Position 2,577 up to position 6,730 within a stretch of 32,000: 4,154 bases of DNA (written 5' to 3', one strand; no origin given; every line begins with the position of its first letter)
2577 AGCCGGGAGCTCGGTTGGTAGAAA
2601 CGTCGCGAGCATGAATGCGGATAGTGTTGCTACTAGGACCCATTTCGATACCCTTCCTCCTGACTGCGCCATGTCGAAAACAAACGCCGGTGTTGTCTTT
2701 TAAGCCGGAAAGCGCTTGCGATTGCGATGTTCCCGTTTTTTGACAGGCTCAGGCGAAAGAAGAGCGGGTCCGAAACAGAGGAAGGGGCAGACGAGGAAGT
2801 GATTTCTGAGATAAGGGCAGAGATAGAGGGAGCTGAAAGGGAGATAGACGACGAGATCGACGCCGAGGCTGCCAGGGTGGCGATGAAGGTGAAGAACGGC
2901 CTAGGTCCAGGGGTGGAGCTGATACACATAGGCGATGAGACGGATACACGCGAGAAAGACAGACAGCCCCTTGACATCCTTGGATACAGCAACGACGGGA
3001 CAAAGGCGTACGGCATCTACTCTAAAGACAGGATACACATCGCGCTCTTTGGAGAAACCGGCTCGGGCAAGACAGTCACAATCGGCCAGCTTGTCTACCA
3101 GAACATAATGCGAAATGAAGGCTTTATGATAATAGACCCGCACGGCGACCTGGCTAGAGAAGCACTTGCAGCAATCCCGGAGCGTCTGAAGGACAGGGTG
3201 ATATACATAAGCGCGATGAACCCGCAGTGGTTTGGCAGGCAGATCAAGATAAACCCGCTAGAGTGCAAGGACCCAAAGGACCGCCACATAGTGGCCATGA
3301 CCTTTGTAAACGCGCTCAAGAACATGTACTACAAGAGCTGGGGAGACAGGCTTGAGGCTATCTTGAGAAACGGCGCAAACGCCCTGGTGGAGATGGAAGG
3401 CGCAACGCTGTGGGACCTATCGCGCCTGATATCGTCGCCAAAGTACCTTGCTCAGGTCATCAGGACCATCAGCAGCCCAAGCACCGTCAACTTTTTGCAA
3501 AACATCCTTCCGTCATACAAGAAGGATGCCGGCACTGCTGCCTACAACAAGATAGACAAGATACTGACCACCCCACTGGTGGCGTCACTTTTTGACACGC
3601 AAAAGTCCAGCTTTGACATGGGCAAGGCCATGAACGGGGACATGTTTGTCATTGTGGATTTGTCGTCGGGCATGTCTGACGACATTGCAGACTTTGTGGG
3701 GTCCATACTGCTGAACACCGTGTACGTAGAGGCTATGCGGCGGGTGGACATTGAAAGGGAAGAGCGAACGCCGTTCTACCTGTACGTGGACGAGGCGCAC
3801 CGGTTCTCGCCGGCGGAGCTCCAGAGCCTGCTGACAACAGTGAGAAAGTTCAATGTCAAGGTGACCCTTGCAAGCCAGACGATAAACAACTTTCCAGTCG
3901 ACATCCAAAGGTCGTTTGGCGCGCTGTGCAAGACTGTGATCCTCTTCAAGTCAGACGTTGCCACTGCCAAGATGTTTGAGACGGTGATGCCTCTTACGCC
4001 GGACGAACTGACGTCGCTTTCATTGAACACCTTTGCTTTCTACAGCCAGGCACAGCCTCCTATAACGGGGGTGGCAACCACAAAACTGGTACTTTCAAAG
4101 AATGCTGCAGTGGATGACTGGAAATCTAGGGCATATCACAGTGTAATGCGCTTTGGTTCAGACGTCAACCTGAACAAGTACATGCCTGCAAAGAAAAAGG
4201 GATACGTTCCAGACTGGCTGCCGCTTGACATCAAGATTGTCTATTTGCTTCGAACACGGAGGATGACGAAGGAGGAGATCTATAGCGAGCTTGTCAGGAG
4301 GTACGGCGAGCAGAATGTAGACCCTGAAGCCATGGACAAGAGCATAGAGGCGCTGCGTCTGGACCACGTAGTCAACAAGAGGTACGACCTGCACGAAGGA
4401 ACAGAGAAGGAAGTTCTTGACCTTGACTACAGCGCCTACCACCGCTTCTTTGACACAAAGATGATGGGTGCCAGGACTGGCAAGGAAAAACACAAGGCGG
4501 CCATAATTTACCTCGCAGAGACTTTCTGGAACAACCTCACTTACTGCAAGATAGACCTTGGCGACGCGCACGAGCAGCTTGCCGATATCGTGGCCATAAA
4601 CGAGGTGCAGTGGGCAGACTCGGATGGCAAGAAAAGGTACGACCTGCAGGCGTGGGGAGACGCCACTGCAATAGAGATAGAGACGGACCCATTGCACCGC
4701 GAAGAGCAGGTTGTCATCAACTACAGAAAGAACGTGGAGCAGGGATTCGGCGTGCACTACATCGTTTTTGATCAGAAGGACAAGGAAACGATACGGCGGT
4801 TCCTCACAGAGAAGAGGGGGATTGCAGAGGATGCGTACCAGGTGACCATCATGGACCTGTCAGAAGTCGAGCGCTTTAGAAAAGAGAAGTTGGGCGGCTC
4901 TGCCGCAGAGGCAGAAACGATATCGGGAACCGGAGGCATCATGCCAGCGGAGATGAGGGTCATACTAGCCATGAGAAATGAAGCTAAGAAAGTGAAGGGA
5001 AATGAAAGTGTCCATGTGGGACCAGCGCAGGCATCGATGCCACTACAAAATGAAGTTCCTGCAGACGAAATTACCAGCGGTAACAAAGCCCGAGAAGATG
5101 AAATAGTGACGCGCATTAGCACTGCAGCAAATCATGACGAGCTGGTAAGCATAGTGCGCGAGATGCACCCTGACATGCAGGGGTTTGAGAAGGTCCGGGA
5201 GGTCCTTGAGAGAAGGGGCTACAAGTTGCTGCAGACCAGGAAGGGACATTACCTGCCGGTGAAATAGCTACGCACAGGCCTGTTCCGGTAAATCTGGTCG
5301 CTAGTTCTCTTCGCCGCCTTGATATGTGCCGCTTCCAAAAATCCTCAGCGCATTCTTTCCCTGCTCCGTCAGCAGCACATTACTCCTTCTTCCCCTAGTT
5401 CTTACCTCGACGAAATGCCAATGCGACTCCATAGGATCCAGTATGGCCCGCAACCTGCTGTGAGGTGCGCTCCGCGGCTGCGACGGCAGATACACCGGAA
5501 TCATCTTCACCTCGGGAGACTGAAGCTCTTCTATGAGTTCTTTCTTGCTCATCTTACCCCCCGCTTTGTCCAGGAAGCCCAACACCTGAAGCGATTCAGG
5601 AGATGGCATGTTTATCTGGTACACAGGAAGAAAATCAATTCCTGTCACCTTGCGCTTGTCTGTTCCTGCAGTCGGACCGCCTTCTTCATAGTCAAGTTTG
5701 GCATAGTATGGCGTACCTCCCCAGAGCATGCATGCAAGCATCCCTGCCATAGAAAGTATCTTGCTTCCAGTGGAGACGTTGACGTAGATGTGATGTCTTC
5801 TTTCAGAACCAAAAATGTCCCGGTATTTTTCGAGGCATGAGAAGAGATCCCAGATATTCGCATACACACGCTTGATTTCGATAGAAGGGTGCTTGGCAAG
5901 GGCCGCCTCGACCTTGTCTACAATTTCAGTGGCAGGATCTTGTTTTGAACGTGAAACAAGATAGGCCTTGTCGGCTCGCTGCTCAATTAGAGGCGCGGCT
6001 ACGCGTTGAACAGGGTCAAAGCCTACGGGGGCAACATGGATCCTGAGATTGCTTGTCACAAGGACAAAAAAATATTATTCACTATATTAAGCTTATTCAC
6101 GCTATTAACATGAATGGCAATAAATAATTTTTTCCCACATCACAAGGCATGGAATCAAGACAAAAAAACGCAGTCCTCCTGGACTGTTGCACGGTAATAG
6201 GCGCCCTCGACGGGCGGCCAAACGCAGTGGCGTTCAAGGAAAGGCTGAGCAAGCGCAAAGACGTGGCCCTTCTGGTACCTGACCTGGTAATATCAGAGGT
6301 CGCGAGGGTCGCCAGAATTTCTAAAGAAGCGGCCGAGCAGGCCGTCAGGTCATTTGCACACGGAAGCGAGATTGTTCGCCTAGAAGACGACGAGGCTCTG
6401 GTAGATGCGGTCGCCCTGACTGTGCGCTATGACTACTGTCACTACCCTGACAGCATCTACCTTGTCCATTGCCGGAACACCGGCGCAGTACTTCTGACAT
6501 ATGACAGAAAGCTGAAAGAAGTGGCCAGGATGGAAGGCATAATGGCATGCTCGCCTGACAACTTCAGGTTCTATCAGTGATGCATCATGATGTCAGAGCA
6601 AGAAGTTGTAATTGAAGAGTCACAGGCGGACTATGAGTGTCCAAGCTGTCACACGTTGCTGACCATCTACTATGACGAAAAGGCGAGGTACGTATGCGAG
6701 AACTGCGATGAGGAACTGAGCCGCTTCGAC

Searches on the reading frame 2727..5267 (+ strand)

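Call 9: search_protein_families(library=pfam, proteins=[window:2727-5267:+], max_evalue=0.001)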
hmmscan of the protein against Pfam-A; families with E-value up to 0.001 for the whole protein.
window:2727-5267:+ (846 aa): 4 families
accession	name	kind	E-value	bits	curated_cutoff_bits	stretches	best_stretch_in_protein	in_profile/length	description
PF01935.23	DUF87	-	1.1e-11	45.7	23.2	1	104-331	25-219/220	Helicase HerA, central domain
PF10412.15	TrwB_AAD_bind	-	1.1e-08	34.9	20.5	1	101-418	14-320/387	Type IV secretion-system coupling protein DNA-binding domain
PF13401.12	AAA_22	-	3.6e-06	27.7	27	0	104-138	7-41/130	AAA domain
PF12846.13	AAA_10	-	2e-05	24.3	27.5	1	103-241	22-156/362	AAA-like domain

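Call 74: search_protein_families(library=padloc, proteins=[window:2727-5267:+], max_evalue=0.00001)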
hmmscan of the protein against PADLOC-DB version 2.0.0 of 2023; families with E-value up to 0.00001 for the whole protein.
window:2727-5267:+ (846 aa): 4 families
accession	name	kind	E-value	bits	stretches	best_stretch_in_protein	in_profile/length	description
PDLC04140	mad8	-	1.6e-17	62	1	101-431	26-276/314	mads_8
PDLC04105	HerA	-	3.6e-10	37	0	304-366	378-436/576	-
PDLC04106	HerA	-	6e-08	29.7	0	295-364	460-527/667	-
PDLC04102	HerA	-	2.1e-06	24.4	0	287-364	450-520/654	-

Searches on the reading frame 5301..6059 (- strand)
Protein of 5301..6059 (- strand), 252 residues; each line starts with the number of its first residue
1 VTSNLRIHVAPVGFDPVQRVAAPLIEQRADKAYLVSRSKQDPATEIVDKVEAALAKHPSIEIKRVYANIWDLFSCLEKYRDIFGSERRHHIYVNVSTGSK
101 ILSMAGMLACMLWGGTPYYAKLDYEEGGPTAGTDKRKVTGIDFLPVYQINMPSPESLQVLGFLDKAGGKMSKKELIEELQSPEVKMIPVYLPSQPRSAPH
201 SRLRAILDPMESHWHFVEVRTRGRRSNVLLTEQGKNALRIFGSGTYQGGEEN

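Call 9: search_protein_families(library=pfam, proteins=[window:5301-6059:-], max_evalue=0.001)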
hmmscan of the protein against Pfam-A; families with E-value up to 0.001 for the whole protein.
window:5301-6059:- (252 aa): 3 families
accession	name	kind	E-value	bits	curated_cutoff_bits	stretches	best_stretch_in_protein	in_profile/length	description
PF19810.5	HFX_2341_N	-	6.5e-24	85.1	30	1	6-121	1-116/120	HFX_2341-like, N-terminal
PF22665.2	DUF6293_C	-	1.9e-17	64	27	1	144-241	2-101/101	DUF6293 C-terminal winged helix domain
PF22662.2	Csa3_N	-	6.4e-05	23.4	27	1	9-114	4-112/120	Csa3 CRISPR-associated Rossmann-like domain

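Call 74: search_protein_families(library=padloc, proteins=[window:5301-6059:-], max_evalue=0.00001)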
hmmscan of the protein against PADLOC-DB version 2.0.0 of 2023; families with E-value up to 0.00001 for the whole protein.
window:5301-6059:- (252 aa): 11 families
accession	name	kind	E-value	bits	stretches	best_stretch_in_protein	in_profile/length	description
PDLC01847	CARF3--CARF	-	4.8e-50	168.4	1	1-241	1-235/239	-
PDLC01869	CARF3--CARF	-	9.4e-21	72.6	1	3-114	3-112/266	-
PDLC01861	CARF3--CARF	-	9.6e-19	65.7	1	6-242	7-257/260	-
PDLC01871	CARF3--CARF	-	3.6e-18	64.1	1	17-241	15-257/261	-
PDLC01879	CARF3--CARF_TM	-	2.3e-16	58.1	1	3-239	16-218/222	-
PDLC01434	CasR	-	1.3e-10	39.5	1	9-180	4-152/191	"CAS-I,CAS-II,CAS-III,CAS-IV,CAS-V,CAS-VI; associated_signaling"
PDLC01866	CARF3--CARF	-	3.2e-10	38.3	1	6-120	2-112/207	-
PDLC01856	CARF3--CARF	-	8.3e-07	27.1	1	61-119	43-102/194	-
PDLC01868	CARF3--CARF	-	8.9e-07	26.7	1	29-236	27-213/218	-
PDLC01876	CARF3--CARF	-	2.5e-06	24.8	1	6-112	5-118/277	-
PDLC01877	CARF3--CARF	-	8.3e-06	23.7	0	59-235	65-244/252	-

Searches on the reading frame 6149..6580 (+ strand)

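Call 9: search_protein_families(library=pfam, proteins=[window:6149-6580:+], max_evalue=0.001)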
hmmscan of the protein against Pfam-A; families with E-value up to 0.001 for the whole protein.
window:6149-6580:+ (143 aa): 1 family
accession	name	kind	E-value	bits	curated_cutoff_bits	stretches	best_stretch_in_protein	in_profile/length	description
PF01850.27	PIN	-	9.5e-14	52.5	23.6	1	9-127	1-119/120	PIN domain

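Call 74: search_protein_families(library=padloc, proteins=[window:6149-6580:+], max_evalue=0.00001)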
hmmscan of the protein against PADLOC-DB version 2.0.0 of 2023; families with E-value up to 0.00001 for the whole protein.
window:6149-6580:+ (143 aa): 0 families
